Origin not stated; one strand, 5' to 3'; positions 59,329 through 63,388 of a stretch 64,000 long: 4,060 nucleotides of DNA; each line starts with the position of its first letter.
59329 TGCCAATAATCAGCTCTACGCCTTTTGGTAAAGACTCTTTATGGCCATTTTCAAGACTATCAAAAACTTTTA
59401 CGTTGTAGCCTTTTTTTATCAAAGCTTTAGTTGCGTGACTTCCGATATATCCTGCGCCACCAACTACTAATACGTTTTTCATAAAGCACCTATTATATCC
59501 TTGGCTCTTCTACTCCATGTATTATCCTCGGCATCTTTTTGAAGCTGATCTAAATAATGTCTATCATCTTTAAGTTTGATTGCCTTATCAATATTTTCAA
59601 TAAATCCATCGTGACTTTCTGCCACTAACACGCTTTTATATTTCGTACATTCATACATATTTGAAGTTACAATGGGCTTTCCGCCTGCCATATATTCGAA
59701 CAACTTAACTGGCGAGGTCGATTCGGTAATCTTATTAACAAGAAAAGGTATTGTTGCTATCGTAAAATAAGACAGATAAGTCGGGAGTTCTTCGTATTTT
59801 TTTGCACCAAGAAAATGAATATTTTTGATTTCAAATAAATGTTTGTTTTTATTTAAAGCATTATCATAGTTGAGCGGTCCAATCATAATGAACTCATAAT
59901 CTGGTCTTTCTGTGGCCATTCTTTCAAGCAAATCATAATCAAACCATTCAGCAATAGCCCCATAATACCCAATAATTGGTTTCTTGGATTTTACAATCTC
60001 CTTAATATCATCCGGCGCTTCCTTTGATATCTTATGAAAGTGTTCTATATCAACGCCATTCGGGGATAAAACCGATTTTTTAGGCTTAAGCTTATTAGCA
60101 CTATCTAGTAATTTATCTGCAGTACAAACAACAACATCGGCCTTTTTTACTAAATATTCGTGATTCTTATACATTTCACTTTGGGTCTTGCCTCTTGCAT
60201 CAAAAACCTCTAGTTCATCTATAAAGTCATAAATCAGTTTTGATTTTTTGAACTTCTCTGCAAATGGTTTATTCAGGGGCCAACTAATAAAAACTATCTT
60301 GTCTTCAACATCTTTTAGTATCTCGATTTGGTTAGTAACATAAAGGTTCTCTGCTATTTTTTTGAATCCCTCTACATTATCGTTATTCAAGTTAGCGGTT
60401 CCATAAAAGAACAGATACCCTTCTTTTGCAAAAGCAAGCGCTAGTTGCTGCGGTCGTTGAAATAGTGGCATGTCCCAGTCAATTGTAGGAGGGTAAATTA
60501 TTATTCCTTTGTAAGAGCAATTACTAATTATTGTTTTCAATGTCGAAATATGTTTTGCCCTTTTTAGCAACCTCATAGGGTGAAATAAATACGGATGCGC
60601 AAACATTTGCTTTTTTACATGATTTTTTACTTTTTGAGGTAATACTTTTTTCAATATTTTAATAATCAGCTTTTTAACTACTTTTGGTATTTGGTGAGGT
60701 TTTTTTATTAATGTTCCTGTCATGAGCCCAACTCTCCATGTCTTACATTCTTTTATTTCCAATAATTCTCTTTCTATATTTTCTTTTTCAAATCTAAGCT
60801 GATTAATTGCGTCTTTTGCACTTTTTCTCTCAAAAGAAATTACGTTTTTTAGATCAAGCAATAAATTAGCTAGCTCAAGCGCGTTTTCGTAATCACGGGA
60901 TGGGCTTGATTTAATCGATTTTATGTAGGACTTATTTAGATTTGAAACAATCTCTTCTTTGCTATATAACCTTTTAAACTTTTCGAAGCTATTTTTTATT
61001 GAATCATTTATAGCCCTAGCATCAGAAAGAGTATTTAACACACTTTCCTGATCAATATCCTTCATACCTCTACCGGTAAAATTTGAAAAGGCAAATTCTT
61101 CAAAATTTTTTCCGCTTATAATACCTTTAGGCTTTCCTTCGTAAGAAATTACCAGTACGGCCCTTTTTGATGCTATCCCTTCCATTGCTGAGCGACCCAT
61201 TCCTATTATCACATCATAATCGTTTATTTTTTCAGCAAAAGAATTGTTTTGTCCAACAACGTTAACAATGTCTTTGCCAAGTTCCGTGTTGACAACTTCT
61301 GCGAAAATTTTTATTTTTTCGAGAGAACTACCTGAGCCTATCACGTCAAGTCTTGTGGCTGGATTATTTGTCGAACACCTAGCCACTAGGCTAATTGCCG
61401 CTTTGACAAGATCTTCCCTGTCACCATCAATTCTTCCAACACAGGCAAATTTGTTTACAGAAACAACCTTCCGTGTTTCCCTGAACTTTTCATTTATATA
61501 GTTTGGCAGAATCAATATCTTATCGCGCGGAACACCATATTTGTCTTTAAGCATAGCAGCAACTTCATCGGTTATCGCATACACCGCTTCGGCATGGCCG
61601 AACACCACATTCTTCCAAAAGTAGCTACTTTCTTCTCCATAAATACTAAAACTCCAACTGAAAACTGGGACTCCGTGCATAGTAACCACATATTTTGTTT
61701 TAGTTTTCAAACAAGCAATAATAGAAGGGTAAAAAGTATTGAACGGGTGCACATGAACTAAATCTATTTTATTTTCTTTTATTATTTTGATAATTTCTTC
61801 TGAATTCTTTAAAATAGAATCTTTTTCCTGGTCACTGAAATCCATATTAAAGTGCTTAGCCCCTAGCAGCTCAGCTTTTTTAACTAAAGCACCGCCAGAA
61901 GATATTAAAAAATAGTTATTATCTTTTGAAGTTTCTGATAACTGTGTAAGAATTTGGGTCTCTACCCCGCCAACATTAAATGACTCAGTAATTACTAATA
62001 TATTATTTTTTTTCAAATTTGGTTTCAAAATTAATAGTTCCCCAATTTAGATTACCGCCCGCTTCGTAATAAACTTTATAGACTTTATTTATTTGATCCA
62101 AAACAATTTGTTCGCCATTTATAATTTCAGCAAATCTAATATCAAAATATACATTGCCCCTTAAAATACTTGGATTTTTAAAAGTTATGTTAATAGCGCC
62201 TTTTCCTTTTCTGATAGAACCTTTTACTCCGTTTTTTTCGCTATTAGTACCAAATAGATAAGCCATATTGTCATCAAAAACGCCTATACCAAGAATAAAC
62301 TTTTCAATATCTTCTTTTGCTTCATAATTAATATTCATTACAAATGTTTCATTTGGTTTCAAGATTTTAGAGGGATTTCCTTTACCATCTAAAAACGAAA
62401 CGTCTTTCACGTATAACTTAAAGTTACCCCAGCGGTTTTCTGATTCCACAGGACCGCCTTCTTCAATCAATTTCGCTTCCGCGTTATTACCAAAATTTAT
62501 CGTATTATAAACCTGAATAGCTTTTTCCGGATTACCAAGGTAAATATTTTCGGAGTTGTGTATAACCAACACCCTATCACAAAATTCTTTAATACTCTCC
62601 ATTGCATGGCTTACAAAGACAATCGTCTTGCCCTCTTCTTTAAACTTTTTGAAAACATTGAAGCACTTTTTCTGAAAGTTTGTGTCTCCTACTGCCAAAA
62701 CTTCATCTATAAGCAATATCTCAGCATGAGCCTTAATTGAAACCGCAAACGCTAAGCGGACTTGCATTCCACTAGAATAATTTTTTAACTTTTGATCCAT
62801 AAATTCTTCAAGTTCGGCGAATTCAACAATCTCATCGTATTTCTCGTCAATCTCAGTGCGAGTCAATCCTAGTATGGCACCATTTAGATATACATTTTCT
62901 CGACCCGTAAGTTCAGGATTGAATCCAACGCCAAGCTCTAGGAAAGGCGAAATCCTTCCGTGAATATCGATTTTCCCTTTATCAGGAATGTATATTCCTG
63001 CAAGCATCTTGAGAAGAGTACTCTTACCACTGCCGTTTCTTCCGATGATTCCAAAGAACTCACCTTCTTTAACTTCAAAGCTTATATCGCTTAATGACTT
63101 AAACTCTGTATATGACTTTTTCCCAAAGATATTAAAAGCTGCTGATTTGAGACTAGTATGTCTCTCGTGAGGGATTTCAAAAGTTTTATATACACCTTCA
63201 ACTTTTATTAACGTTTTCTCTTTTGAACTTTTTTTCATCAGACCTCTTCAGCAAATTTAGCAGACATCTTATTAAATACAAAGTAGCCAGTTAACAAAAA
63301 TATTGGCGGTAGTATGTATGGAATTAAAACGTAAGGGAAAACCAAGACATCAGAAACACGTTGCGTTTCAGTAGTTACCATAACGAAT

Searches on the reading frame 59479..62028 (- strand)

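Call 14: search_protein_families(library=pfam, proteins=[window:59479-62028:-], max_evalue=0.001)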
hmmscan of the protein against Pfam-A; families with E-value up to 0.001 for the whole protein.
window:59479-62028:- (849 aa): 6 families
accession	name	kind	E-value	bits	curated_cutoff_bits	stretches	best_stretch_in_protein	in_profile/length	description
PF13439.12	Glyco_transf_4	-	4.7e-20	72.7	28.5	1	19-180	1-168/170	Glycosyltransferase Family 4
PF13692.12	Glyco_trans_1_4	-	8.3e-13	49.2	27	1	702-816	25-139/142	Glycosyl transferases group 1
PF00534.26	Glycos_transf_1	-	3.1e-12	46.8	26.4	1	678-827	10-166/172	Glycosyl transferases group 1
PF13477.12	Glyco_trans_4_2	-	1.6e-08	35.3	23.4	1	57-127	47-116/139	Glycosyl transferase 4-like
PF13579.12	Glyco_trans_4_4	-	1.3e-07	32.5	29.7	1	82-176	66-157/158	Glycosyl transferase 4-like domain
PF13524.12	Glyco_trans_1_2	-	3.8e-05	24.1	25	1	700-846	5-143/144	Glycosyl transferase-like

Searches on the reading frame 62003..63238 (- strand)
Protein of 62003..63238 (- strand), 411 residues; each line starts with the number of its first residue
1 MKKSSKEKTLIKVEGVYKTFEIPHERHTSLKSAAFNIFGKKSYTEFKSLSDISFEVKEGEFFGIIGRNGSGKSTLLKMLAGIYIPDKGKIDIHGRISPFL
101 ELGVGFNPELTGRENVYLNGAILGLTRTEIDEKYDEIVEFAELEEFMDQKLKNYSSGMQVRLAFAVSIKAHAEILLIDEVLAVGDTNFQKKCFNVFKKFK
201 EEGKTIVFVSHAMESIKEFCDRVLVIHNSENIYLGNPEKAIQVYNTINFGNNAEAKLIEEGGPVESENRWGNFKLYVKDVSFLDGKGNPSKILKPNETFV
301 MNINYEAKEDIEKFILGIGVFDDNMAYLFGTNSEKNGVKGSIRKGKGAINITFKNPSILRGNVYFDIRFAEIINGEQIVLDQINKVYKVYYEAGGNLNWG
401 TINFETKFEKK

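Call 14: search_protein_families(library=pfam, proteins=[window:62003-63238:-], max_evalue=0.001)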
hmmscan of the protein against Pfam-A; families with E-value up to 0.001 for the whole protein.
window:62003-63238:- (411 aa): 6 families
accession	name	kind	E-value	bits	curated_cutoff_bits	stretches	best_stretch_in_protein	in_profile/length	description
PF00005.33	ABC_tran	-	7.3e-24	85.4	25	1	49-180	1-135/137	ABC transporter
PF14524.12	Wzt_C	-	5.9e-16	59.2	30.4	1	267-390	2-128/143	Wzt C-terminal domain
PF13304.12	AAA_21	-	1.4e-06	29.1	27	1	61-103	1-43/304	AAA domain, putative AbiEii toxin, Type IV TA system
PF02463.25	SMC_N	-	1.6e-05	24.9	40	0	44-77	8-42/220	RecF/RecN/SMC N terminal domain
PF13555.12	AAA_29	-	0.00035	20.7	27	0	51-83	16-46/61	P-loop containing region of AAA domain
PF13476.12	AAA_23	-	0.00044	21.4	27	1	46-79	7-39/201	AAA domain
